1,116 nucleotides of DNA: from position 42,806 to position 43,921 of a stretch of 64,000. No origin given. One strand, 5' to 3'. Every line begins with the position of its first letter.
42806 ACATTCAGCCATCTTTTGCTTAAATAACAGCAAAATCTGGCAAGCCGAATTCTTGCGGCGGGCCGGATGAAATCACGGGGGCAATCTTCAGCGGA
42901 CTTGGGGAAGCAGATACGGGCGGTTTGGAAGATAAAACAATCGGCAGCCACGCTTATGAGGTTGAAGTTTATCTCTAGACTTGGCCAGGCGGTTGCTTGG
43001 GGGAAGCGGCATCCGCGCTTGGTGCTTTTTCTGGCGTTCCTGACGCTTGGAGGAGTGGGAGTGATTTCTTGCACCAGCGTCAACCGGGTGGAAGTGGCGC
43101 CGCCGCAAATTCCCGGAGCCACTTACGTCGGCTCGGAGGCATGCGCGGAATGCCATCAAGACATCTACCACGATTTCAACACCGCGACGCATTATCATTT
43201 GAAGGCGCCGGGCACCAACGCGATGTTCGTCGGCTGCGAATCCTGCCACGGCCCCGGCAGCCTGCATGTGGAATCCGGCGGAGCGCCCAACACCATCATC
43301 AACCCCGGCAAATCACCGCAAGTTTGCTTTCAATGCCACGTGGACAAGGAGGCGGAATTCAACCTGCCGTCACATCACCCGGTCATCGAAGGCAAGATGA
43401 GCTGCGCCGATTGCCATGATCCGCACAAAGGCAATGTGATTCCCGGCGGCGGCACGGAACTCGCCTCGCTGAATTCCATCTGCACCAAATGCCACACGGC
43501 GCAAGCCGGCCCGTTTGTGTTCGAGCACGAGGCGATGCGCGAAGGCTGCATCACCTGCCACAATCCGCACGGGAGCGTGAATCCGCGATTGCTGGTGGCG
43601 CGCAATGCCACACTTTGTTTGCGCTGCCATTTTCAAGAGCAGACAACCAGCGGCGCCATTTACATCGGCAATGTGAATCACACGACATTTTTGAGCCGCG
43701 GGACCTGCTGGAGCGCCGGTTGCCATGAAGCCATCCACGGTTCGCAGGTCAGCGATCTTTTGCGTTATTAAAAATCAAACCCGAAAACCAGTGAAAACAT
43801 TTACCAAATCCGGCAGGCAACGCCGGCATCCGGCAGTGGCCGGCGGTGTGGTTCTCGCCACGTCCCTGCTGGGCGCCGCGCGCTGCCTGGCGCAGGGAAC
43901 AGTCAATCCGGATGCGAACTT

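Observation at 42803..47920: Tandem second module (octaheme + barrel, no surface cytochrome) followed by a monoheme c and a NapC/NirT-like membrane cytochrome, the part list of Mto/Pio-type systems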

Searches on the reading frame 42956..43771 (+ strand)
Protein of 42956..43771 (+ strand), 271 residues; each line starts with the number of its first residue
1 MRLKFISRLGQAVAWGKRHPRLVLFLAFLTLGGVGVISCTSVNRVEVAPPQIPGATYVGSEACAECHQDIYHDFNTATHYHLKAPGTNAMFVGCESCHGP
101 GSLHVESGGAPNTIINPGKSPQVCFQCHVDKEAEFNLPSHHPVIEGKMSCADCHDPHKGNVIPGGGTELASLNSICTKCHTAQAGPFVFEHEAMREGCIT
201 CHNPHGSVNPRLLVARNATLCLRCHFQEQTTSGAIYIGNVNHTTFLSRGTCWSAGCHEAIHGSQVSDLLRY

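Call 5: search_protein_families(library=pfam, proteins=[window:42956-43771:+], max_evalue=0.01)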
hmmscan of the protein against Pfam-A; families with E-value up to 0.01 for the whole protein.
window:42956-43771:+ (271 aa): 4 families
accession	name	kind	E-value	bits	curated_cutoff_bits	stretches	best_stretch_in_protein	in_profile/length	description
PF09699.15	Paired_CXXCH_1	-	2.8e-22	78.6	20.6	2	191-226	1-37/41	Doubled CXXCH motif (Paired_CXXCH_1)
PF14537.11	Cytochrom_c3_2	-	4.1e-09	37.2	25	1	90-181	5-79/79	Cytochrome c3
PF14522.11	Cytochrome_C7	-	1.5e-07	31.6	24.8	0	121-181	13-67/67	Cytochrome c7 and related cytochrome c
PF22113.1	Mtrc-MtrF_II-IV_dom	-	6.6e-06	26.2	30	0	60-101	120-166/176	Outer membrane cytochrome MtrC/MtrF-like, domains II/IV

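Call 6: search_protein_families(library=ncbifam, proteins=[window:42956-43771:+], max_evalue=0.01)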
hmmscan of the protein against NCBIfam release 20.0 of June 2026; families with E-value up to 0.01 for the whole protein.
window:42956-43771:+ (271 aa): 9 families
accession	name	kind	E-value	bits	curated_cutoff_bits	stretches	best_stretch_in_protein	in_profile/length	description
NF041028.1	decahem_GSU2203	exception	4.2e-55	187.2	325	2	120-265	147-303/317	GSU2203 family decaheme c-type cytochrome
TIGR03508.1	decahem_SO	subfamily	5.6e-49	166.9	192.2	2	119-266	115-257/258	DmsE family decaheme c-type cytochrome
TIGR01905.1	paired_CXXCH_1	subfamily_domain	4.1e-17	61.8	25.2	2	191-227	1-38/41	doubled CXXCH domain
NF041198.1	UshA_like_PCGU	equivalog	8.4e-08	31.2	275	1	91-132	472-512/519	UshA-like (seleno)protein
NF008659.0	PRK11659.1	equivalog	1e-06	28.6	184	1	61-158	47-146/188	cytochrome c nitrite reductase pentaheme subunit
TIGR03153.1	cytochr_NrfH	equivalog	1.4e-06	28.4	134.2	1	118-158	25-63/138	cytochrome c nitrite reductase small subunit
NF043010.1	Cyt554_Nsmonas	equivalog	2.2e-05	23.9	400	1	55-102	75-119/238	cytochrome c-550 CycA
TIGR03146.1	cyt_nit_nrfB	equivalog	0.00047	20.5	166.6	0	119-158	82-120/145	cytochrome c nitrite reductase pentaheme subunit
NF045722.1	c3_cytochr_TmcA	equivalog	0.0016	18.3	114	1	169-230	54-115/125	acidic tetraheme cytochrome c3 TmcA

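Call 24: search_solved_structures(query=window:42956-43771:+, max_evalue=0.001, show_alignments=2)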
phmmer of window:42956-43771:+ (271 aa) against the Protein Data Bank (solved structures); distinct sequences matched with E-value up to 0.001: 4.
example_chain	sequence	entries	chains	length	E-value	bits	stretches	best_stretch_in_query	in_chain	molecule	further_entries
6r2q_A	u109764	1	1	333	2.1e-32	116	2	113-264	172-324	Cystathionine beta-synthase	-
6i5b_A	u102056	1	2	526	5.5e-06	29.3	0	62-139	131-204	Uncharacterized protein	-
28pb_A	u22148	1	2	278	1e-05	28.4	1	61-184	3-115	Cytochrome c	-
6qvm_A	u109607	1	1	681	7e-05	25.7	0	62-129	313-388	Multiheme cytochrome cf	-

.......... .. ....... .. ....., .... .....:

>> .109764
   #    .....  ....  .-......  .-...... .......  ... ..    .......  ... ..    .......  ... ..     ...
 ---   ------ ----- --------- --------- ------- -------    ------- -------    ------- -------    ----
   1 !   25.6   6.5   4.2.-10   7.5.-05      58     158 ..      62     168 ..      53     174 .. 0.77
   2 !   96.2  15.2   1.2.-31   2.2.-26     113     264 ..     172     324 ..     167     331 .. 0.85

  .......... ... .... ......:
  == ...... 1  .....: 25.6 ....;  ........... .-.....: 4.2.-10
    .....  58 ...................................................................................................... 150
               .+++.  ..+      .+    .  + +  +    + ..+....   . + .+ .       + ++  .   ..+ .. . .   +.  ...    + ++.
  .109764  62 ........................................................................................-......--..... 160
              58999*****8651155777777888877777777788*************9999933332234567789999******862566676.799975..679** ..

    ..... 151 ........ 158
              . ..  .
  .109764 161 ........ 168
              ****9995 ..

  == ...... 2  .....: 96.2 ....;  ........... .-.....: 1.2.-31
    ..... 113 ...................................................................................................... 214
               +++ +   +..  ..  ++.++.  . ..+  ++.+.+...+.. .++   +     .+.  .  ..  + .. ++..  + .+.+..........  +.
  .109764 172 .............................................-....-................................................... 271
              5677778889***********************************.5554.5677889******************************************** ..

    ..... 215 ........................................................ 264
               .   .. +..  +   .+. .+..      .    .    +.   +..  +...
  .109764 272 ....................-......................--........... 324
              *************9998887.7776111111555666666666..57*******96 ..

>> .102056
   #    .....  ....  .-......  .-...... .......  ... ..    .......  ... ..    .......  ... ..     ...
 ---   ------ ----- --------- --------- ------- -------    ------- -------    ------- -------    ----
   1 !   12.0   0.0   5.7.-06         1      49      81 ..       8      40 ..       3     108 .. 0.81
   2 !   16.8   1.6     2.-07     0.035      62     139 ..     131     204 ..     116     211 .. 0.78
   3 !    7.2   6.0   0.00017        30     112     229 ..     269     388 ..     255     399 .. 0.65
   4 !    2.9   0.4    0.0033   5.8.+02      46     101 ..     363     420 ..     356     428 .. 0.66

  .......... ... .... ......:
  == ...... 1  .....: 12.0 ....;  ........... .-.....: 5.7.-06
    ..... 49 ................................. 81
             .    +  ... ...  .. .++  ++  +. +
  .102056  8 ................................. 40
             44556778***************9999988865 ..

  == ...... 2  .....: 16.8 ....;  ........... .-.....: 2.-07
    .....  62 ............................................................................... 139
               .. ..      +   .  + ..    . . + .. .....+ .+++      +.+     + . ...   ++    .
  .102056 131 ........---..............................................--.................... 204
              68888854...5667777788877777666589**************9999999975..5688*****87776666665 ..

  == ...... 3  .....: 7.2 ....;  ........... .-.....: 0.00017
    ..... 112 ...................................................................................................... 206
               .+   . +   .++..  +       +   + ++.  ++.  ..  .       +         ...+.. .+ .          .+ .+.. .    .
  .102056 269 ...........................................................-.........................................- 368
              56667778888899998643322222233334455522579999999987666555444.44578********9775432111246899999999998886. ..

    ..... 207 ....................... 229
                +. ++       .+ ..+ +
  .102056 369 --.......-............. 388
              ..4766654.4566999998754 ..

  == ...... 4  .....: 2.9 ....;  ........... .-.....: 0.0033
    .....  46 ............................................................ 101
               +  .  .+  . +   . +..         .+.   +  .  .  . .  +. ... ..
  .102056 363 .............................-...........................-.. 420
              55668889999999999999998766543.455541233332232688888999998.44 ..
